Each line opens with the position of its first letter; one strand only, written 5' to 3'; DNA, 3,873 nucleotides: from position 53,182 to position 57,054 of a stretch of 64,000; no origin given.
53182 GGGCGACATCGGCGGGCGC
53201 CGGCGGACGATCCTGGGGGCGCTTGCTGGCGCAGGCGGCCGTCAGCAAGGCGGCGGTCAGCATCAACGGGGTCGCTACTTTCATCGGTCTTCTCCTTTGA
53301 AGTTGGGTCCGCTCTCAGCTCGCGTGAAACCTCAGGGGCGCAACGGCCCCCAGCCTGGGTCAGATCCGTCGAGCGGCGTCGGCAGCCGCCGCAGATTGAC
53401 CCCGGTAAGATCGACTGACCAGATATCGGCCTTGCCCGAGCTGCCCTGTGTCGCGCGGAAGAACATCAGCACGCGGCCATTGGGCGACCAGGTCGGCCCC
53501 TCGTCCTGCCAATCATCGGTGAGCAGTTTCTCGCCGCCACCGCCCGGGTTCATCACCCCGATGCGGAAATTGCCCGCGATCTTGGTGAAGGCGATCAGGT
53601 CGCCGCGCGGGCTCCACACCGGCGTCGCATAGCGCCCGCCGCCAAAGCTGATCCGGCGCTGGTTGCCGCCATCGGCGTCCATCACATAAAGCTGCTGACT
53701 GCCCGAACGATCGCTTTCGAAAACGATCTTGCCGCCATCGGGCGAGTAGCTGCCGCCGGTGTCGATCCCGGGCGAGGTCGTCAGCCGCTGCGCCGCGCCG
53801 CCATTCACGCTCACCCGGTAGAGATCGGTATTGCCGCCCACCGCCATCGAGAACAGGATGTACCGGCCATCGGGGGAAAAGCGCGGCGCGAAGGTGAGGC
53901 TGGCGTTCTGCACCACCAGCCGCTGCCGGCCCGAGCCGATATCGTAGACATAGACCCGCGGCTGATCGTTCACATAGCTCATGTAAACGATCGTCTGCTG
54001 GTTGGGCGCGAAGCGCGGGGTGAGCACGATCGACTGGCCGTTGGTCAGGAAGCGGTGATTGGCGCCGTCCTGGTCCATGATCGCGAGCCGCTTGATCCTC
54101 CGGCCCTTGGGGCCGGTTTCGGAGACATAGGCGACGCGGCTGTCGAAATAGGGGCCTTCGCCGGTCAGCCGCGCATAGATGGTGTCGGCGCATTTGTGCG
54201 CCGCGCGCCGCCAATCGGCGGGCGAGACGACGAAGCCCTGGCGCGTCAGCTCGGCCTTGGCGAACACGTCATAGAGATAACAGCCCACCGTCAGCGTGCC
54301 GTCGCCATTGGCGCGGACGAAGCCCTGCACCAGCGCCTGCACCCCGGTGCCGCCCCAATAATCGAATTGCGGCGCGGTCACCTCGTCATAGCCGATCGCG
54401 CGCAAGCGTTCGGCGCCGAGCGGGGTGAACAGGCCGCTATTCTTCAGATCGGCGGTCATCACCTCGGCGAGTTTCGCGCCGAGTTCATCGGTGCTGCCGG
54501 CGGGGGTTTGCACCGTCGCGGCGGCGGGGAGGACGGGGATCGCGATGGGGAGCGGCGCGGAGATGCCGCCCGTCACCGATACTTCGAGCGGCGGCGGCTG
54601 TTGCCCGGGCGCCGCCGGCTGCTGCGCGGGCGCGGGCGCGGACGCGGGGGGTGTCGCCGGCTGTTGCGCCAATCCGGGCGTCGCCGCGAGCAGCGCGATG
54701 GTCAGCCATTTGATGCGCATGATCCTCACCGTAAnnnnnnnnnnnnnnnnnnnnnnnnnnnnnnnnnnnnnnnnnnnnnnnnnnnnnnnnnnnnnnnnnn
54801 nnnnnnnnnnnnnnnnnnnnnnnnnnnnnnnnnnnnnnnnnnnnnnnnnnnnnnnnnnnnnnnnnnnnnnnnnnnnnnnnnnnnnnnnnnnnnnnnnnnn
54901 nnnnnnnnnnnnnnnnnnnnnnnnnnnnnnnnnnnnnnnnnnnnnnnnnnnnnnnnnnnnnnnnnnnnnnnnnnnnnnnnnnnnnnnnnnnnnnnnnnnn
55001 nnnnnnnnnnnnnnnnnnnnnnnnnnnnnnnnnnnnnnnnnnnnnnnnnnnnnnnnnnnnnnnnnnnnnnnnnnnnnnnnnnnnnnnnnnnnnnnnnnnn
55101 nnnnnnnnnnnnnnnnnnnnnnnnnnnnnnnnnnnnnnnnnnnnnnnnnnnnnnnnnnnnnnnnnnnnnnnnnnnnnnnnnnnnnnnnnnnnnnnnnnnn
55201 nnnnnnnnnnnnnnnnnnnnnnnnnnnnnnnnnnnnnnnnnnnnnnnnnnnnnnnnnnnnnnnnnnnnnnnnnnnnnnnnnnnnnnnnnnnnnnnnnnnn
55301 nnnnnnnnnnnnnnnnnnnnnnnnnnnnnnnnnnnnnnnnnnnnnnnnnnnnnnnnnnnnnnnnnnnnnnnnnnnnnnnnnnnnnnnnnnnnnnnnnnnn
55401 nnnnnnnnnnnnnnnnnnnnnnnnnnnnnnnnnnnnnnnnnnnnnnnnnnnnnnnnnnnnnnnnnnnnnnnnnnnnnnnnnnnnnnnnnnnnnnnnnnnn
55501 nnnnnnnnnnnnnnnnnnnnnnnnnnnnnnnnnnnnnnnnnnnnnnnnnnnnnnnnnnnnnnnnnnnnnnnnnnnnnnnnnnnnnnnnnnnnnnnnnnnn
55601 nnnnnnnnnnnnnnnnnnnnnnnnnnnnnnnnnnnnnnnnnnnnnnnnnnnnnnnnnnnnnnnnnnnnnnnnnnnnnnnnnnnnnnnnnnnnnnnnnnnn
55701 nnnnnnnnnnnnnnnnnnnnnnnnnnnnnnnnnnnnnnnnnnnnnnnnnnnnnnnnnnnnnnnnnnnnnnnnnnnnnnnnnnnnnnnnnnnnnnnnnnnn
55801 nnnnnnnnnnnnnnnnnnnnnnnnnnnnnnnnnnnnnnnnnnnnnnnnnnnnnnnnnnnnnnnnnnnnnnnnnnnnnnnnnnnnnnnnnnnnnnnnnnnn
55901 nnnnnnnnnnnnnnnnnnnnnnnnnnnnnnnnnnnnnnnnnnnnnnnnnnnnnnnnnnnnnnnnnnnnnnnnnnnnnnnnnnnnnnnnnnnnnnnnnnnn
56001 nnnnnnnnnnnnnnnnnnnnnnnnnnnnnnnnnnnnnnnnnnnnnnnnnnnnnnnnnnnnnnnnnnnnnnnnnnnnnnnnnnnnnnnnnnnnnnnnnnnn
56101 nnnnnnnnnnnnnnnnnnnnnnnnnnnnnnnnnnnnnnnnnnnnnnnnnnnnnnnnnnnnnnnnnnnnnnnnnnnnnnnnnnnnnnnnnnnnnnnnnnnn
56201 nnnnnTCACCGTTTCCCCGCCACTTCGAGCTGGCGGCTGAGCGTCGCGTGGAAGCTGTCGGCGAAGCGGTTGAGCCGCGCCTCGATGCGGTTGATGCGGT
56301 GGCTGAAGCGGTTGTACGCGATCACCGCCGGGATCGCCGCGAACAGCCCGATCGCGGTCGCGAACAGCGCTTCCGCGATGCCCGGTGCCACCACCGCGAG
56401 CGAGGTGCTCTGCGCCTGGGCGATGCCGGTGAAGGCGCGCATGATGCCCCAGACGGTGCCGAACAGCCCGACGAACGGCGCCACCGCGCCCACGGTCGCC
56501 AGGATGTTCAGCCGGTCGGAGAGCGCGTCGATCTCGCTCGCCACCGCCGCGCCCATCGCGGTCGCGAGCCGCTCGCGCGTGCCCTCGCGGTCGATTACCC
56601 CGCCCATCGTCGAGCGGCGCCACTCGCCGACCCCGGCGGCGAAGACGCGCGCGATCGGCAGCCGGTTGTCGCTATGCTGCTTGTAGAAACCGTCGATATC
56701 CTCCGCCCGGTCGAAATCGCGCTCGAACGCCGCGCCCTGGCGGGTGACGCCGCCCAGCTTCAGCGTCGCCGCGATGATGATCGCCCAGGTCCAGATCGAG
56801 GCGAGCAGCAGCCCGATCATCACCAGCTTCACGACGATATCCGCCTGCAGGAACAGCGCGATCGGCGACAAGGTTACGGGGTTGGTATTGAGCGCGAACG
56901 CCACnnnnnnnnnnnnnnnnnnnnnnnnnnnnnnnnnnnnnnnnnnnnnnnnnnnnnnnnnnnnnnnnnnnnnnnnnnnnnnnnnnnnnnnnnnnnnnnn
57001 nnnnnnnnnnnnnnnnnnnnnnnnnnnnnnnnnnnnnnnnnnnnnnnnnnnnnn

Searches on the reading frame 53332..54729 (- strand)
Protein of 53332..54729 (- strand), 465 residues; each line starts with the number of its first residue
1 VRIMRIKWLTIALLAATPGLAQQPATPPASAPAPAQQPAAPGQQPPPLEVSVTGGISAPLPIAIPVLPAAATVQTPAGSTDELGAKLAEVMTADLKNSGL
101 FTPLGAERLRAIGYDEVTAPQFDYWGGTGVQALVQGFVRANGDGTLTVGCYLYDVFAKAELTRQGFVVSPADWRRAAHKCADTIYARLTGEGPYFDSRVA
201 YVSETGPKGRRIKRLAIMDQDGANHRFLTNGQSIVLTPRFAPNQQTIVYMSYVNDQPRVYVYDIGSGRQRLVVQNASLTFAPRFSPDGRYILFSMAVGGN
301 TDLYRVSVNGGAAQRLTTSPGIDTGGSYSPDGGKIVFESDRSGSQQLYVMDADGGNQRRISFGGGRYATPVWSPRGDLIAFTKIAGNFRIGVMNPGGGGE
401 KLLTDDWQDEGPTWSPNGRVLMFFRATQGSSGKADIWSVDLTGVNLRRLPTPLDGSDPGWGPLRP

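Call 53: search_protein_families(library=pfam, proteins=[window:53332-54729:-], max_evalue=0.00001)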
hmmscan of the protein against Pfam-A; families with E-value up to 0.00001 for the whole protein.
window:53332-54729:- (465 aa): 3 families
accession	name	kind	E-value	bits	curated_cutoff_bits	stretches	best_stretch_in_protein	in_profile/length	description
PF07676.18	PD40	-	1.7e-29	101.5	20.9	1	314-349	2-38/38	WD40-like Beta Propeller Repeat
PF04052.18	TolB_N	-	1.1e-20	74.1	22.4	1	48-161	1-106/106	TolB amino-terminal domain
PF00930.27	DPPIV_N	-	4.4e-08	32.7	22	0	200-292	251-344/354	Dipeptidyl peptidase IV (DPP IV) N-terminal region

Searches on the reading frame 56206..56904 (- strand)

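Call 53: search_protein_families(library=pfam, proteins=[window:56206-56904:-], max_evalue=0.00001)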
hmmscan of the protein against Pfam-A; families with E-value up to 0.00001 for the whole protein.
window:56206-56904:- (232 aa): 1 family
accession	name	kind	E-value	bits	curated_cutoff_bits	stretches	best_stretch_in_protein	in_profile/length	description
PF01618.21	MotA_ExbB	-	1.1e-37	129.1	22.9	1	83-211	5-125/127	MotA/TolQ/ExbB proton channel family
